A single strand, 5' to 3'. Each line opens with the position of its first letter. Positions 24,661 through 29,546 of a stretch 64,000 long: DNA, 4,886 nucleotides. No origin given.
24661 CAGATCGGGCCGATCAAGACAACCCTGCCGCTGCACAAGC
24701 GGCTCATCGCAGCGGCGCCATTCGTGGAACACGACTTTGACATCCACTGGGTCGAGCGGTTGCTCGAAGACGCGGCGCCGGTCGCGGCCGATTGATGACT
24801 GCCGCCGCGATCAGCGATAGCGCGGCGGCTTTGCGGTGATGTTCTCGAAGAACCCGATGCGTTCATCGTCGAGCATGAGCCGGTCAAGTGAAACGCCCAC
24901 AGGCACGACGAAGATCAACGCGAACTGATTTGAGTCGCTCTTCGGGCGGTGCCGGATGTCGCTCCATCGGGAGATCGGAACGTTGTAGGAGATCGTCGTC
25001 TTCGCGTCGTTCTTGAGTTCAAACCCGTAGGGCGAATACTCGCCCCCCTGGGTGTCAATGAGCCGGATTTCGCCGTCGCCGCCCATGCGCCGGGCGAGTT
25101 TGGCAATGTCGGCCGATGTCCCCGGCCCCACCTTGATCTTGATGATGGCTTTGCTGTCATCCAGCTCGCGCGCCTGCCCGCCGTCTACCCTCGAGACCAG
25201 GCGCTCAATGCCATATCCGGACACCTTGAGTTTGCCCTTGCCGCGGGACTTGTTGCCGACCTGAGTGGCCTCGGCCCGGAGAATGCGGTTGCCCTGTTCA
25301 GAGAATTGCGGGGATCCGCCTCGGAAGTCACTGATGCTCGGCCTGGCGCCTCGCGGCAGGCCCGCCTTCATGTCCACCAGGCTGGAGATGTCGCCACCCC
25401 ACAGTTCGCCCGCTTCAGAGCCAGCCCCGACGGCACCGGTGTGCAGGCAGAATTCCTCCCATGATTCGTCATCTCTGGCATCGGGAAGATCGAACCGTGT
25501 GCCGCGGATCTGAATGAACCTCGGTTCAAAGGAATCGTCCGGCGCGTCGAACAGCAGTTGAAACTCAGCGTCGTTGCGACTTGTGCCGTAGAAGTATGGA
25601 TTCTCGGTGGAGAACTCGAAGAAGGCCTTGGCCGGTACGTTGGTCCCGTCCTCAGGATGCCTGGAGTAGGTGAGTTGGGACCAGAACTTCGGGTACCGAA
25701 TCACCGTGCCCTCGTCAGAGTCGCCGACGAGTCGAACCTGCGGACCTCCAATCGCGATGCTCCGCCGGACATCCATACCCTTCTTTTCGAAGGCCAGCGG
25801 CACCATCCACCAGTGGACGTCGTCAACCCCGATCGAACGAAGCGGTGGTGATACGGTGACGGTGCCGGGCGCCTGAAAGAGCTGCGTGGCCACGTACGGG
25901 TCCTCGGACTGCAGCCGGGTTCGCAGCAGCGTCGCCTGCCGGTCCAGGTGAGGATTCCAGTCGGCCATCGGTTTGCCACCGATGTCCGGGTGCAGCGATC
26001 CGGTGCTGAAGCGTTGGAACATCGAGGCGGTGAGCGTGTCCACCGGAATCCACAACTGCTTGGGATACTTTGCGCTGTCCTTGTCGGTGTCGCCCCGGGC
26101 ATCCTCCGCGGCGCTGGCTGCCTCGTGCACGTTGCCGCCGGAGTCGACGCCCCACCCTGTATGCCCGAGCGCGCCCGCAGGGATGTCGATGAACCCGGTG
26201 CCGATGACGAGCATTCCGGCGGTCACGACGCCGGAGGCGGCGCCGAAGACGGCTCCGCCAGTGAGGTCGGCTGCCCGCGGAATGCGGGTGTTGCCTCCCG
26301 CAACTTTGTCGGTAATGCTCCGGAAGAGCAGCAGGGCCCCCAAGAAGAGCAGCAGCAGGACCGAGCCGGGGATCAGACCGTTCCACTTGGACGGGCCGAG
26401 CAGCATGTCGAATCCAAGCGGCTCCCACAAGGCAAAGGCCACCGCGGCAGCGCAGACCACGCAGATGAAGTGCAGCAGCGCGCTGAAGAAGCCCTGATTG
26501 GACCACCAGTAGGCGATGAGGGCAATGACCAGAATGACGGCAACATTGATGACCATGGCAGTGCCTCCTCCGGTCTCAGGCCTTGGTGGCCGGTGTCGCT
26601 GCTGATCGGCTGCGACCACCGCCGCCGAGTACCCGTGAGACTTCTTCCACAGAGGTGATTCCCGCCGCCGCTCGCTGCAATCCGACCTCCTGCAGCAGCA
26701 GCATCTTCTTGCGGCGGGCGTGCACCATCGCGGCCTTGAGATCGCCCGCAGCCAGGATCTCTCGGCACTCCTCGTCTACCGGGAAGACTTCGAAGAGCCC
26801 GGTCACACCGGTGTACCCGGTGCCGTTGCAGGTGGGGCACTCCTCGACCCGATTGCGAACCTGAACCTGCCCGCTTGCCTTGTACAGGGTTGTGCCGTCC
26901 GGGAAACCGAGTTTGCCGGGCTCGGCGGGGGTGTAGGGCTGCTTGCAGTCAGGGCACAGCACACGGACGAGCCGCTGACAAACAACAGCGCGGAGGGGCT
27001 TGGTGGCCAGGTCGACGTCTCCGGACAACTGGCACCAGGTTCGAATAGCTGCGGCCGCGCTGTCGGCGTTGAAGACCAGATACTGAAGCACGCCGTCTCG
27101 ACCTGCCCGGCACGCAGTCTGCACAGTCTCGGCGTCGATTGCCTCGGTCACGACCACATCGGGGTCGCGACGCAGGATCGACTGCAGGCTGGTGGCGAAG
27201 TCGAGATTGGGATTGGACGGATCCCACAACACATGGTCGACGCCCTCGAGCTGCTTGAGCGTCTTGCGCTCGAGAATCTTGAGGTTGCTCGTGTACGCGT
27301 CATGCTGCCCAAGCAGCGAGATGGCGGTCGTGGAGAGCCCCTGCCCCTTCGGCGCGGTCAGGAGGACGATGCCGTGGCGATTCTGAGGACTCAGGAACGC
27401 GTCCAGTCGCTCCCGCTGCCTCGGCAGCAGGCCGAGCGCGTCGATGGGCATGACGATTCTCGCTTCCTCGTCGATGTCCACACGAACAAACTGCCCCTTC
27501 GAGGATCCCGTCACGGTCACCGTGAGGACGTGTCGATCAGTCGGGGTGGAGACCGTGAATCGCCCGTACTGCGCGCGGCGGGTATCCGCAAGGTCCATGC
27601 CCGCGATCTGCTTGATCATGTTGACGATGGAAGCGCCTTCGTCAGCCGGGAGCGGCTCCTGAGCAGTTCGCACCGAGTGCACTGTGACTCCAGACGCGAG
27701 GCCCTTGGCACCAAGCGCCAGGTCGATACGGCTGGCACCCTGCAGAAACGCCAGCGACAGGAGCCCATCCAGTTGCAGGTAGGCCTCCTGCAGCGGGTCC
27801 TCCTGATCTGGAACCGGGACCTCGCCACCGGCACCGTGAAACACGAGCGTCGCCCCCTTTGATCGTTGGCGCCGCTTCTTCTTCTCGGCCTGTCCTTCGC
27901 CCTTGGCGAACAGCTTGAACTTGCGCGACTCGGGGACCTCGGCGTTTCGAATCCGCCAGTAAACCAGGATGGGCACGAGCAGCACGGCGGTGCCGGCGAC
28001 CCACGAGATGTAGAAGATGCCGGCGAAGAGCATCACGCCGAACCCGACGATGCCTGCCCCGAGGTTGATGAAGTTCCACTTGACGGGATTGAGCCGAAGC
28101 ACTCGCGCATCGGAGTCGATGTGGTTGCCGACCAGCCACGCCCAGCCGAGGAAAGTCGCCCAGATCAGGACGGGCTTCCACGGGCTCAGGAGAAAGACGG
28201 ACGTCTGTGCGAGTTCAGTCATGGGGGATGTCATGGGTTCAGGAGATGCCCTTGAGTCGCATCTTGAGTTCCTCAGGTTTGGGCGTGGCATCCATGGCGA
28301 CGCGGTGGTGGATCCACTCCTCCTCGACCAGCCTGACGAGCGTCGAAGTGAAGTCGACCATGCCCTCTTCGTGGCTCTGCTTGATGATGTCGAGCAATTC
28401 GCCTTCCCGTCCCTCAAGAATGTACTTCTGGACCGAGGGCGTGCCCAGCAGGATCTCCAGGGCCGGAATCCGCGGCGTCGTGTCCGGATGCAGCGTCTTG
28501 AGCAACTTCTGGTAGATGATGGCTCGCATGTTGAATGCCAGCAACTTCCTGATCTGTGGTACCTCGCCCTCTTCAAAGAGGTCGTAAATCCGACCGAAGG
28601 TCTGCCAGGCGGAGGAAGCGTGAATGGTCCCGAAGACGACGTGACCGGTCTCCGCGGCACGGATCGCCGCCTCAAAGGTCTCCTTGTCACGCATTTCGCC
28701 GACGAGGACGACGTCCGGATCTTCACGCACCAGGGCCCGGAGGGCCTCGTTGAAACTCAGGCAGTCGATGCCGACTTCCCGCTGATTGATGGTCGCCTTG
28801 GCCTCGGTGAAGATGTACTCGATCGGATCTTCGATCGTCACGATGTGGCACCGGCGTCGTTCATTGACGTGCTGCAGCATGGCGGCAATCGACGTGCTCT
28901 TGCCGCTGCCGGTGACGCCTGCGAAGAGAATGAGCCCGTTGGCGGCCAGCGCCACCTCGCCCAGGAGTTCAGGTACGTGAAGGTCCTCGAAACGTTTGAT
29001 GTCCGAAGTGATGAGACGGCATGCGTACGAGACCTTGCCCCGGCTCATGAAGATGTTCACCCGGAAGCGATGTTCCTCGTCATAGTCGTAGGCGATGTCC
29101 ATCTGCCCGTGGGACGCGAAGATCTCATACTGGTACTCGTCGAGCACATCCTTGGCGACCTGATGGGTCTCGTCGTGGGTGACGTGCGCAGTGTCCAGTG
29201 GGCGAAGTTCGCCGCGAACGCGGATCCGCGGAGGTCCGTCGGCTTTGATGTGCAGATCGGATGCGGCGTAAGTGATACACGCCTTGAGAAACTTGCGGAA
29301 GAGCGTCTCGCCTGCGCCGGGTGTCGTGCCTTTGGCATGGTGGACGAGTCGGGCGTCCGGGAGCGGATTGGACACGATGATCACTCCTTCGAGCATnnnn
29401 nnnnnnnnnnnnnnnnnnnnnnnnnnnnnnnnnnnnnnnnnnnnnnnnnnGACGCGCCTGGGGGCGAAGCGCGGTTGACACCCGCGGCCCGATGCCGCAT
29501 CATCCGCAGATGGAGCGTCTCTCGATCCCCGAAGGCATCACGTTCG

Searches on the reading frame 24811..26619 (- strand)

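Call 25: search_protein_families(library=pfam, proteins=[window:24811-26619:-], max_evalue=0.01)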
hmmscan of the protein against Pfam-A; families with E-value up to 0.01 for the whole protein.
window:24811-26619:- (602 aa): 1 family
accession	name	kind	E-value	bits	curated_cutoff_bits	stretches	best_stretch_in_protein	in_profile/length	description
PF02674.22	Colicin_V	-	0.00014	22.3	29.3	1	26-148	3-125/144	Colicin V production protein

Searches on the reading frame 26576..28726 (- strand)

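Call 25: search_protein_families(library=pfam, proteins=[window:26576-28726:-], max_evalue=0.01)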
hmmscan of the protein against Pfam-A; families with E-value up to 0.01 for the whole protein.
window:26576-28726:- (716 aa): 1 family
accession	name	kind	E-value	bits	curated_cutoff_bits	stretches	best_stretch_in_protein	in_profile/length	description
PF00437.27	T2SSE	-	1.1e-37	130.1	24.9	1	360-698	53-370/370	Type II/IV secretion system protein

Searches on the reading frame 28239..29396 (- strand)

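Call 25: search_protein_families(library=pfam, proteins=[window:28239-29396:-], max_evalue=0.01)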
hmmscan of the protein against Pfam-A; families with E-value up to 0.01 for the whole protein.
window:28239-29396:- (385 aa): 4 families
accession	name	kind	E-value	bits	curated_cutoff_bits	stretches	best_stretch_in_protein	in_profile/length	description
PF00437.27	T2SSE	-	2.8e-42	145.1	24.9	1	144-307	133-286/370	Type II/IV secretion system protein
PF13191.12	AAA_16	-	0.0036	18.3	32.6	1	144-228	15-88/167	AAA ATPase domain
PF06414.18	Zeta_toxin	-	0.0036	17.2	22.3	0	155-252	18-122/199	Zeta toxin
PF03029.23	ATP_bind_1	-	0.0057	16.9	27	0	159-188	2-32/240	Conserved hypothetical ATP binding protein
